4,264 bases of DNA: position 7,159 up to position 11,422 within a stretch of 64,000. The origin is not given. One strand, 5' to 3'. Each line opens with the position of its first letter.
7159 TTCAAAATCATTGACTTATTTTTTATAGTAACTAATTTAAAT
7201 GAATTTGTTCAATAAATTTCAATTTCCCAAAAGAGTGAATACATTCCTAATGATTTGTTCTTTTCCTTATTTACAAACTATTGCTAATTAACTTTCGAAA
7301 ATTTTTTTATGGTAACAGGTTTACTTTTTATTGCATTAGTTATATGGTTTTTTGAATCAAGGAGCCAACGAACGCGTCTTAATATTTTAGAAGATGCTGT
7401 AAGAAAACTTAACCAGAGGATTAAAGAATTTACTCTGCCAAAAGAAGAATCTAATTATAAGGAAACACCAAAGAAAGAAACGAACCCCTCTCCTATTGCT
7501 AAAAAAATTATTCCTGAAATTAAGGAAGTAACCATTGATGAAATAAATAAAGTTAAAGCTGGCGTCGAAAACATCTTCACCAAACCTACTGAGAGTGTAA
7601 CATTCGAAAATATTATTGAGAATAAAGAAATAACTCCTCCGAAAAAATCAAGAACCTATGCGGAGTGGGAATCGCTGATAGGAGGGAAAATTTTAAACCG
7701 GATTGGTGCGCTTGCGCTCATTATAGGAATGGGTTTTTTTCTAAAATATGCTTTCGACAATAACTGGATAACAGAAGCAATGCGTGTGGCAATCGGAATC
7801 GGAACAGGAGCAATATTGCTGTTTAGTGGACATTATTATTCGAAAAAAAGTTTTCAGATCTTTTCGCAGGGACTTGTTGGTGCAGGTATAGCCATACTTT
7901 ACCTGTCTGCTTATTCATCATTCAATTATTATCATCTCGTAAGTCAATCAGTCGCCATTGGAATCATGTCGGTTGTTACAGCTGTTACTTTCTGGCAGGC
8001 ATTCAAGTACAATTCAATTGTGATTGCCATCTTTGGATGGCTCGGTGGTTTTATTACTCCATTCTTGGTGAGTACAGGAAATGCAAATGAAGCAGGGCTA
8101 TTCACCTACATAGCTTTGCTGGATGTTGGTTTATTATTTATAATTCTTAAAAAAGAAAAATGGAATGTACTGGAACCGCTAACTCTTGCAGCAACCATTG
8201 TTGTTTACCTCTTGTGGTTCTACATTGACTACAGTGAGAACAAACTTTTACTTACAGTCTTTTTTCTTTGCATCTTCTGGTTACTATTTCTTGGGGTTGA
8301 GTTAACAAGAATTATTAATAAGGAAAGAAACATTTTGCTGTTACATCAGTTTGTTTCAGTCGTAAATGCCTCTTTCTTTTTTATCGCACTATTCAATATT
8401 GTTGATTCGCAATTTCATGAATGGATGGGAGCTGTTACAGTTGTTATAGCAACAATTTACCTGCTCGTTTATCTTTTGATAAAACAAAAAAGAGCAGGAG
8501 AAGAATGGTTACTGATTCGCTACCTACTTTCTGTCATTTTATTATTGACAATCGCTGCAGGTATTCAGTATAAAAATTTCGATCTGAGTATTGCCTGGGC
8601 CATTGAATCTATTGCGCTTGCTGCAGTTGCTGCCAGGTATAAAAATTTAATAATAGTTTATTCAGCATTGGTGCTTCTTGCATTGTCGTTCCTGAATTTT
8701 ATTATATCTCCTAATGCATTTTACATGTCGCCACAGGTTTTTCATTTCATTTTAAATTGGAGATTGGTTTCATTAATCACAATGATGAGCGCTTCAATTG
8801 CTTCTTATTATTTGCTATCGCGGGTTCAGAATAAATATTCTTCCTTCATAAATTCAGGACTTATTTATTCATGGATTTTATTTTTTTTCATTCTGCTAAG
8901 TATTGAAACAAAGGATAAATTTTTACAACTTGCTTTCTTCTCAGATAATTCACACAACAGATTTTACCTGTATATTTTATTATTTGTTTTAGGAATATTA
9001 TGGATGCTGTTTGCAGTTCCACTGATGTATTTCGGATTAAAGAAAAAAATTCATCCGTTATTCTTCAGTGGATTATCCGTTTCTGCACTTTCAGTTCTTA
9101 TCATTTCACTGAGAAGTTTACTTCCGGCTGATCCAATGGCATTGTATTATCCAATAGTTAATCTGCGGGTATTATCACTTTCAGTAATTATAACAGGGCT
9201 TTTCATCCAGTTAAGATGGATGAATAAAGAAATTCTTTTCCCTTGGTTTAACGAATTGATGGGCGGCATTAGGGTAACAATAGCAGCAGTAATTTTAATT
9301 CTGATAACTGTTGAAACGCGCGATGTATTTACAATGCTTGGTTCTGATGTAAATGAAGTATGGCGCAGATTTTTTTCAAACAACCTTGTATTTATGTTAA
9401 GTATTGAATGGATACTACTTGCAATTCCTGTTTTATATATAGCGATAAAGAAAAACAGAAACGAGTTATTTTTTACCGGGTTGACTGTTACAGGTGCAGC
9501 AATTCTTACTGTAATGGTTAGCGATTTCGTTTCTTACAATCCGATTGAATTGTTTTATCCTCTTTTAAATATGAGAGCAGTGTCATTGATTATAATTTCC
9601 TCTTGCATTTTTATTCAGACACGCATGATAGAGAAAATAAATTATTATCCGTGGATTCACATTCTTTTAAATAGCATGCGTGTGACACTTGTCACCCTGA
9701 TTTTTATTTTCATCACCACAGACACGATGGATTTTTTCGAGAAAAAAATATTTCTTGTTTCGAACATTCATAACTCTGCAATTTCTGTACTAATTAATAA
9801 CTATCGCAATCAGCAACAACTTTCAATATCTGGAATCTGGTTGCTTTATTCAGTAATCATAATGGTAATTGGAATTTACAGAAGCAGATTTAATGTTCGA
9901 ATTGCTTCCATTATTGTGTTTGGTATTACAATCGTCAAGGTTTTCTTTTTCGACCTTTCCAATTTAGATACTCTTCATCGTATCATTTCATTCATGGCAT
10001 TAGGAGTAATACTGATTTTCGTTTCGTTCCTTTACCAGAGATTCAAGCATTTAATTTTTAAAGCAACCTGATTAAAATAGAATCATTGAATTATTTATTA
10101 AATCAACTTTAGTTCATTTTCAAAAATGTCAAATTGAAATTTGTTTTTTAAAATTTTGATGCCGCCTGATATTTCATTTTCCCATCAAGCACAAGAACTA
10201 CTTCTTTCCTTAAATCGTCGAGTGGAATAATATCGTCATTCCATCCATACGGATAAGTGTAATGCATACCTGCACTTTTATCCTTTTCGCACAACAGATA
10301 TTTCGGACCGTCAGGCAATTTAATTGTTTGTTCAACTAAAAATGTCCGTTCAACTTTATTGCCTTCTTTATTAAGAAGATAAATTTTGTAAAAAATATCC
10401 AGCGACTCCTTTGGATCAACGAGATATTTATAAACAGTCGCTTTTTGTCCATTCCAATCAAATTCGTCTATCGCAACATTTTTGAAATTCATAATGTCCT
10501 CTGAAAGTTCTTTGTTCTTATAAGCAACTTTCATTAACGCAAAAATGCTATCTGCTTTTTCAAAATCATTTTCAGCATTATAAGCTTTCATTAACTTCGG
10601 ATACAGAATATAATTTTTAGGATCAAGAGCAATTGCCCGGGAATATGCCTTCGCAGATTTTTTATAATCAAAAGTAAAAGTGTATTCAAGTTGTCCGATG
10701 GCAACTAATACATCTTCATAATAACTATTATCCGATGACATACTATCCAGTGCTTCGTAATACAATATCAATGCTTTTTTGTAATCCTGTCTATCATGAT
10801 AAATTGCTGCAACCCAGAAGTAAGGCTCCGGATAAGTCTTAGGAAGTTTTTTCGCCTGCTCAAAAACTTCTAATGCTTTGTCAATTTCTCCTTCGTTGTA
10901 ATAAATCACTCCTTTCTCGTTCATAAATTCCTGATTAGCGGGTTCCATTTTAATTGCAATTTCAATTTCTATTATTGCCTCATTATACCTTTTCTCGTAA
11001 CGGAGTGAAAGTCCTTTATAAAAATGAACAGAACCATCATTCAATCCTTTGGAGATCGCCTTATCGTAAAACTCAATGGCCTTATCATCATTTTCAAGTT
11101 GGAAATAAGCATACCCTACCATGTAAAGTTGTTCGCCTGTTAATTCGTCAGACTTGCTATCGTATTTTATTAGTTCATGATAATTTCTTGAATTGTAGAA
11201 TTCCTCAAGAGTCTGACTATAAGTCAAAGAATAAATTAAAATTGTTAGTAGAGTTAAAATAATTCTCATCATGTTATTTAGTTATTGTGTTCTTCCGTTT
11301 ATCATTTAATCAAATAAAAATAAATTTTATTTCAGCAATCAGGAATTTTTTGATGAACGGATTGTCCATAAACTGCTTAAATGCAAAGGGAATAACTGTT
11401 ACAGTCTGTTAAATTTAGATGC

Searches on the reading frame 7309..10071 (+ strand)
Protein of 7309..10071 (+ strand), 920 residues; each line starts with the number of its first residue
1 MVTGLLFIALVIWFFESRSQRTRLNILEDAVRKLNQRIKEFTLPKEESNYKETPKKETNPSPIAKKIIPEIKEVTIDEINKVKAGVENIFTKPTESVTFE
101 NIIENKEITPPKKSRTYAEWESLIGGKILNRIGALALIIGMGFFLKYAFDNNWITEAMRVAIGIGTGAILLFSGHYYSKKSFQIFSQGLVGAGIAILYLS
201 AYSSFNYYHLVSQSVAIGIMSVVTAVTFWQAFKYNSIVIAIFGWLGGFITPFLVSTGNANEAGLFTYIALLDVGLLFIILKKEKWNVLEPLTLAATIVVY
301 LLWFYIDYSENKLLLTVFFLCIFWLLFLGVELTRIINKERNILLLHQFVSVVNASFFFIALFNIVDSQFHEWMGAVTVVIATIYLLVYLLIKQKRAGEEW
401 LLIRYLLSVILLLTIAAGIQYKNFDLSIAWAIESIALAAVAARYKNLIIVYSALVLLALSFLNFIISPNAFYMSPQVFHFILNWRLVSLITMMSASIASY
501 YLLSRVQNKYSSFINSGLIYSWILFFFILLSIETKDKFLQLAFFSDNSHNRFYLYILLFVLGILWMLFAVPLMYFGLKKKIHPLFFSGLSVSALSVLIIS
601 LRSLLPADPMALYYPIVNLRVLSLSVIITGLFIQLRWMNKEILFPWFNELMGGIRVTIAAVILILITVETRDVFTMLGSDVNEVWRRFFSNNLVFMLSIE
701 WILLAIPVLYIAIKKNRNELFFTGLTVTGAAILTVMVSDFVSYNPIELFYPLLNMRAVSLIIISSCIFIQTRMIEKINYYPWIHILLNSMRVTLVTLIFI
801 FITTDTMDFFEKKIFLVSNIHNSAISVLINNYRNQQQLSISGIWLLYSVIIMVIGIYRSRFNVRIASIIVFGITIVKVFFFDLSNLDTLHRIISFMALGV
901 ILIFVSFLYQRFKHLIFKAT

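Call 40: search_protein_families(library=pfam, proteins=[window:7309-10071:+], max_evalue=0.0001)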
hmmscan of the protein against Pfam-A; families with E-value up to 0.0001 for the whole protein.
window:7309-10071:+ (920 aa): 1 family
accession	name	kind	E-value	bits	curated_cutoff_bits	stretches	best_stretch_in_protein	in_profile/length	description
PF10101.14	DUF2339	-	1.7e-85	288.6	33.6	2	125-740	1-630/659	Predicted membrane protein (DUF2339)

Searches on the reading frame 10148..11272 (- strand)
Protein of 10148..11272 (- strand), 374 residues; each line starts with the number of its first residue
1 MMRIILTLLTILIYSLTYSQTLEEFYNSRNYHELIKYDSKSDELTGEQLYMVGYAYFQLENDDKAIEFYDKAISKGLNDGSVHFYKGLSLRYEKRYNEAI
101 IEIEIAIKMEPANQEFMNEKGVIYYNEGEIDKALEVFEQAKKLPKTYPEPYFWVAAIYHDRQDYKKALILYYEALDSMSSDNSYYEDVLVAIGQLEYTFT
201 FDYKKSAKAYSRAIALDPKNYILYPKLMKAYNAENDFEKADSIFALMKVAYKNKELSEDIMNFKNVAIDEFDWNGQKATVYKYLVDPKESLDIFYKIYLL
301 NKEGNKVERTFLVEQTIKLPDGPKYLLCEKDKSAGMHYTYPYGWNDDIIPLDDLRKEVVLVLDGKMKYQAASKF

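Call 40: search_protein_families(library=pfam, proteins=[window:10148-11272:-], max_evalue=0.0001)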
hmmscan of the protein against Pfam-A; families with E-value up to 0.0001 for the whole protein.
window:10148-11272:- (374 aa): 16 families
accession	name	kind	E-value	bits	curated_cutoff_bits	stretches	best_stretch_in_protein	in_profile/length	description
PF07719.23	TPR_2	-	9.7e-22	75.7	27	0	48-74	3-29/34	Tetratricopeptide repeat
PF00515.34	TPR_1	-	6.6e-16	57.8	27.8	1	49-74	4-29/34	Tetratricopeptide repeat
PF13181.12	TPR_8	-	8.1e-15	54.1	25.7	0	49-74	4-29/34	Tetratricopeptide repeat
PF13432.12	TPR_16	-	2.7e-14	53.7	32.7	1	87-142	4-59/65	Tetratricopeptide repeat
PF13428.12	TPR_14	-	7.6e-12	45.1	23.5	0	49-84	4-39/44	Tetratricopeptide repeat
PF13424.12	TPR_12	-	2e-11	44.4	30.1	1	153-218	8-76/77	Tetratricopeptide repeat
PF13414.12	TPR_11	-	2.7e-10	40.2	26.8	1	122-159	2-39/42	TPR repeat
PF14559.12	TPR_19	-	1.5e-09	38.5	25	0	93-141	4-52/68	Tetratricopeptide repeat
PF13431.12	TPR_17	-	1.3e-08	34.9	24.4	0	106-135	5-34/34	Tetratricopeptide repeat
PF25062.1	ARM_TT21_N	-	2.6e-07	31.1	40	1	65-176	13-196/222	Tetratricopeptide repeat protein 21 N-terminal ARM repeat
PF13176.12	TPR_7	-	2.6e-07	30.6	27.9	0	121-146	6-31/36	Tetratricopeptide repeat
PF13174.12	TPR_6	-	2.1e-06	28.4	26.3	0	49-75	3-29/33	Tetratricopeptide repeat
PF12895.13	ANAPC3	-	1.2e-05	25.9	27.2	0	94-170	3-78/82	Anaphase-promoting complex, cyclosome, subunit 3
PF01535.26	PPR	-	4.1e-05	24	25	0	227-248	6-27/31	PPR repeat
PF12569.14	NatA_aux_su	-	6.1e-05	22.6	33.3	1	91-143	203-255/515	N-terminal acetyltransferase A, auxiliary subunit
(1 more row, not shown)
